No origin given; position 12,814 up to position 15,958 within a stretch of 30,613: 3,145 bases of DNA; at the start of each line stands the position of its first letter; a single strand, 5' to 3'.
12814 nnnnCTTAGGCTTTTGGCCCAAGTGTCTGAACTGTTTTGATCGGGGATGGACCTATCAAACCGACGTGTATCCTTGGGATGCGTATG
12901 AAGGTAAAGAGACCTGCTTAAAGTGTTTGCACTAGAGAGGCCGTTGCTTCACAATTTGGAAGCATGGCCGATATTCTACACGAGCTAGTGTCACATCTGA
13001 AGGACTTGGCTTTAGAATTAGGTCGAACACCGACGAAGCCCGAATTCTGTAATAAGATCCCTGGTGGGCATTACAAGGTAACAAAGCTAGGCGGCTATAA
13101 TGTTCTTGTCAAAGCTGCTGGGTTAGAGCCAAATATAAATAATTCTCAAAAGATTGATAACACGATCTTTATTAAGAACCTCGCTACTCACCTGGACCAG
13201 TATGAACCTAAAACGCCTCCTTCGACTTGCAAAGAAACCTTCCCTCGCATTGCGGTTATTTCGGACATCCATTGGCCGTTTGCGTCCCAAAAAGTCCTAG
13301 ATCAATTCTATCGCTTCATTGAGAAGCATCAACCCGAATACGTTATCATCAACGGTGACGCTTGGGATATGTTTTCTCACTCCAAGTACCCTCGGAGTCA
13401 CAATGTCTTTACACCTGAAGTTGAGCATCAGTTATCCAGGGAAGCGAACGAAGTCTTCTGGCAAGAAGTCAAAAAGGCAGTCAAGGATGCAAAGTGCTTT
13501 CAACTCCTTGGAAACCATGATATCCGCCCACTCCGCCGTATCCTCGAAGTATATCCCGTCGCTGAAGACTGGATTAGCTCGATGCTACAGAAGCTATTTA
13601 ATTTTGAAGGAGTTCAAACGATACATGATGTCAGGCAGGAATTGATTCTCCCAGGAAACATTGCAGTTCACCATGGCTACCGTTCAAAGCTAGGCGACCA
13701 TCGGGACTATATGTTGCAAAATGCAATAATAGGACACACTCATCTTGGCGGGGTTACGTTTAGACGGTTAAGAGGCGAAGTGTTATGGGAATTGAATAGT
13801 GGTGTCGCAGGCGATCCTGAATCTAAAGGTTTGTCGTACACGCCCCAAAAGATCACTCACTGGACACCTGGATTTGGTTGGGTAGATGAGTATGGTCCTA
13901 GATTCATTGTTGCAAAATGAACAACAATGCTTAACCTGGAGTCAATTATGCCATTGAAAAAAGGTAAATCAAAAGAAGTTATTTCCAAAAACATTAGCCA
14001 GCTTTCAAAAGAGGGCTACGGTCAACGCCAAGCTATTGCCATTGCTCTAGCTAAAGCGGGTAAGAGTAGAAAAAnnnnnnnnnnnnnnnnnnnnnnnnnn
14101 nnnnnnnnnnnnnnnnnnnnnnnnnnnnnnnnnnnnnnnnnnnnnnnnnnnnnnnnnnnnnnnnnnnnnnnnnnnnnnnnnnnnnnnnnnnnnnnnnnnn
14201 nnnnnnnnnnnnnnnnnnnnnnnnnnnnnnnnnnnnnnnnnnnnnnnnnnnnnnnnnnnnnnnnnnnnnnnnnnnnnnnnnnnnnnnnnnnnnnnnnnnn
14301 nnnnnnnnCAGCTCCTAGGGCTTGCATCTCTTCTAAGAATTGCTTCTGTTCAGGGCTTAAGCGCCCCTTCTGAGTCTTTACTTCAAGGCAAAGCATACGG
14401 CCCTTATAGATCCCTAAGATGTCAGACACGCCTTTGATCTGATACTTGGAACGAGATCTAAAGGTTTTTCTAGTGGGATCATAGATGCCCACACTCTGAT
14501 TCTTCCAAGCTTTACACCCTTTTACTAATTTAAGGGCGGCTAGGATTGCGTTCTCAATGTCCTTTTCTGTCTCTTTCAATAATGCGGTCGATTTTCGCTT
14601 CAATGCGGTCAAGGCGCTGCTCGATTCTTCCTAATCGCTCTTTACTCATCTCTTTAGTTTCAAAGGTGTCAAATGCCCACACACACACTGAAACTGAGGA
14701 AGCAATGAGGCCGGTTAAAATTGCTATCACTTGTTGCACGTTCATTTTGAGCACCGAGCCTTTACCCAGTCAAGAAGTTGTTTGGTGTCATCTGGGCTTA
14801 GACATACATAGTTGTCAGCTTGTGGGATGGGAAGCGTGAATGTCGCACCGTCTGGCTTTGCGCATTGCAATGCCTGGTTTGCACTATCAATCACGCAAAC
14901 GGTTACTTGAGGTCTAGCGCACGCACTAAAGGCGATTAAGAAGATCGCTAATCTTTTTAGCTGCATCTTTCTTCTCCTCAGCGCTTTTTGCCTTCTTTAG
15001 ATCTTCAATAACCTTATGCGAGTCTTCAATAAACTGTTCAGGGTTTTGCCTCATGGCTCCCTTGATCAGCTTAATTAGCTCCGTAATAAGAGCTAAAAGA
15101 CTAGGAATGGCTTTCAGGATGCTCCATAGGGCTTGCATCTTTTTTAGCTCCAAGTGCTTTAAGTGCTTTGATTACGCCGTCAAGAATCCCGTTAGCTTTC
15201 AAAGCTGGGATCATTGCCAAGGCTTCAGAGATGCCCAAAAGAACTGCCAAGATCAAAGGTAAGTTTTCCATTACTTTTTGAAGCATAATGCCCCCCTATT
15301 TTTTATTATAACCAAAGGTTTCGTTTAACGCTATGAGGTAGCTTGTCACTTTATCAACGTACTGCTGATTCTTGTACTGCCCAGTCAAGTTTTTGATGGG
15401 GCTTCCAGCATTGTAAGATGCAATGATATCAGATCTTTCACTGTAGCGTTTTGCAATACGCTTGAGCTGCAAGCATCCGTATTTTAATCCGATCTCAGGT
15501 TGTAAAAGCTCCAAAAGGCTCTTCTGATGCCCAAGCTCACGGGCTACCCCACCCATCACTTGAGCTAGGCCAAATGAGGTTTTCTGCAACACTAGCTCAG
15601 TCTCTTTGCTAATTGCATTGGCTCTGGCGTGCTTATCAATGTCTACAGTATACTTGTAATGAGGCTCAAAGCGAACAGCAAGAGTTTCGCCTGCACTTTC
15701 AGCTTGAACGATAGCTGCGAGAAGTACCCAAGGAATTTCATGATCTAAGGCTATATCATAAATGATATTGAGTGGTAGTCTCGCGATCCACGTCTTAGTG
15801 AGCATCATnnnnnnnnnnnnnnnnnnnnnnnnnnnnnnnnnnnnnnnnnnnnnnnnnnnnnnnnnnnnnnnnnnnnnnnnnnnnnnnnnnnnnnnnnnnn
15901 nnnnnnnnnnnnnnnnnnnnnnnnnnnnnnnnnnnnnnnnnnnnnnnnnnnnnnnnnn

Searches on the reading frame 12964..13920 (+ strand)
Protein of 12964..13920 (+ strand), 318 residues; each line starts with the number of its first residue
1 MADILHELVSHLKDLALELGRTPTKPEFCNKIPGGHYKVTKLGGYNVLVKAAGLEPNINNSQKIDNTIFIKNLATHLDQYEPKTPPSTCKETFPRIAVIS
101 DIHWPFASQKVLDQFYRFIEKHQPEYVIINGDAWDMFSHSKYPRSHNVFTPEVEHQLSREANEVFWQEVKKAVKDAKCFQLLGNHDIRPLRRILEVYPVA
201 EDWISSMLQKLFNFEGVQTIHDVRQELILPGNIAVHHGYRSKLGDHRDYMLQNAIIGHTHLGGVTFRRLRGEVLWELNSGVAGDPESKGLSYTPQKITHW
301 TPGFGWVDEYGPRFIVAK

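Call 12: search_protein_families(library=pfam, proteins=[window:12964-13920:+], max_evalue=0.01)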
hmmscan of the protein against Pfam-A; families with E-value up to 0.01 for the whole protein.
window:12964-13920:+ (318 aa): 3 families
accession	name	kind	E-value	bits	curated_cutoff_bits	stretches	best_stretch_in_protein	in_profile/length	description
PF00149.33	Metallophos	-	3.8e-09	37.7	21.5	1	95-238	2-116/191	Calcineurin-like phosphoesterase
PF18780.6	HNH_repeat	-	7.7e-07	29.8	26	1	7-55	5-54/54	Homing endonuclease associated repeat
PF12850.12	Metallophos_2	-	5.2e-05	23.7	27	0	95-139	2-42/154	Calcineurin-like phosphoesterase superfamily domain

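Call 13: search_protein_families(library=phrogs, proteins=[window:12964-13920:+], max_evalue=0.001)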
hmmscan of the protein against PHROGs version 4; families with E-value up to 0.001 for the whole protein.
window:12964-13920:+ (318 aa): 3 families
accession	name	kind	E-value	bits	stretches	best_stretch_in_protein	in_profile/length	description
phrog_221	-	other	7.2e-28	98.8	1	76-307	93-334/367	metallo-phosphoesterase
phrog_20266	-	other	7.6e-10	39.1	1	99-195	180-273/450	metallo-phosphoesterase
phrog_7339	-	DNA, RNA and nucleotide metabolism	0.00034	21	1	90-211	26-137/263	DNA repair exonuclease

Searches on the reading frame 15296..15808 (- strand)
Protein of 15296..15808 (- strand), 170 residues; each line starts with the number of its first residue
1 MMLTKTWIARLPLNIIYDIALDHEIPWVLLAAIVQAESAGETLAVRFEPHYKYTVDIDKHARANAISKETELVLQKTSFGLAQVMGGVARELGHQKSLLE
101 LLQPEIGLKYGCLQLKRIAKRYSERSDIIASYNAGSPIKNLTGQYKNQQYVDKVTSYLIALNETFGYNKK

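Call 61: search_protein_families(library=phrogs, proteins=[window:15296-15808:-], max_evalue=0.001)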
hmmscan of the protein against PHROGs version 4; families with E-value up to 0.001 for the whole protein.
window:15296-15808:- (170 aa): 2 families
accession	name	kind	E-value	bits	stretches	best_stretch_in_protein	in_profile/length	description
phrog_669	-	lysis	0.00011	20.7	1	24-158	933-1053/1946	endolysin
phrog_2860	-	head and packaging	0.00034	21.6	0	53-95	76-119/189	endolysin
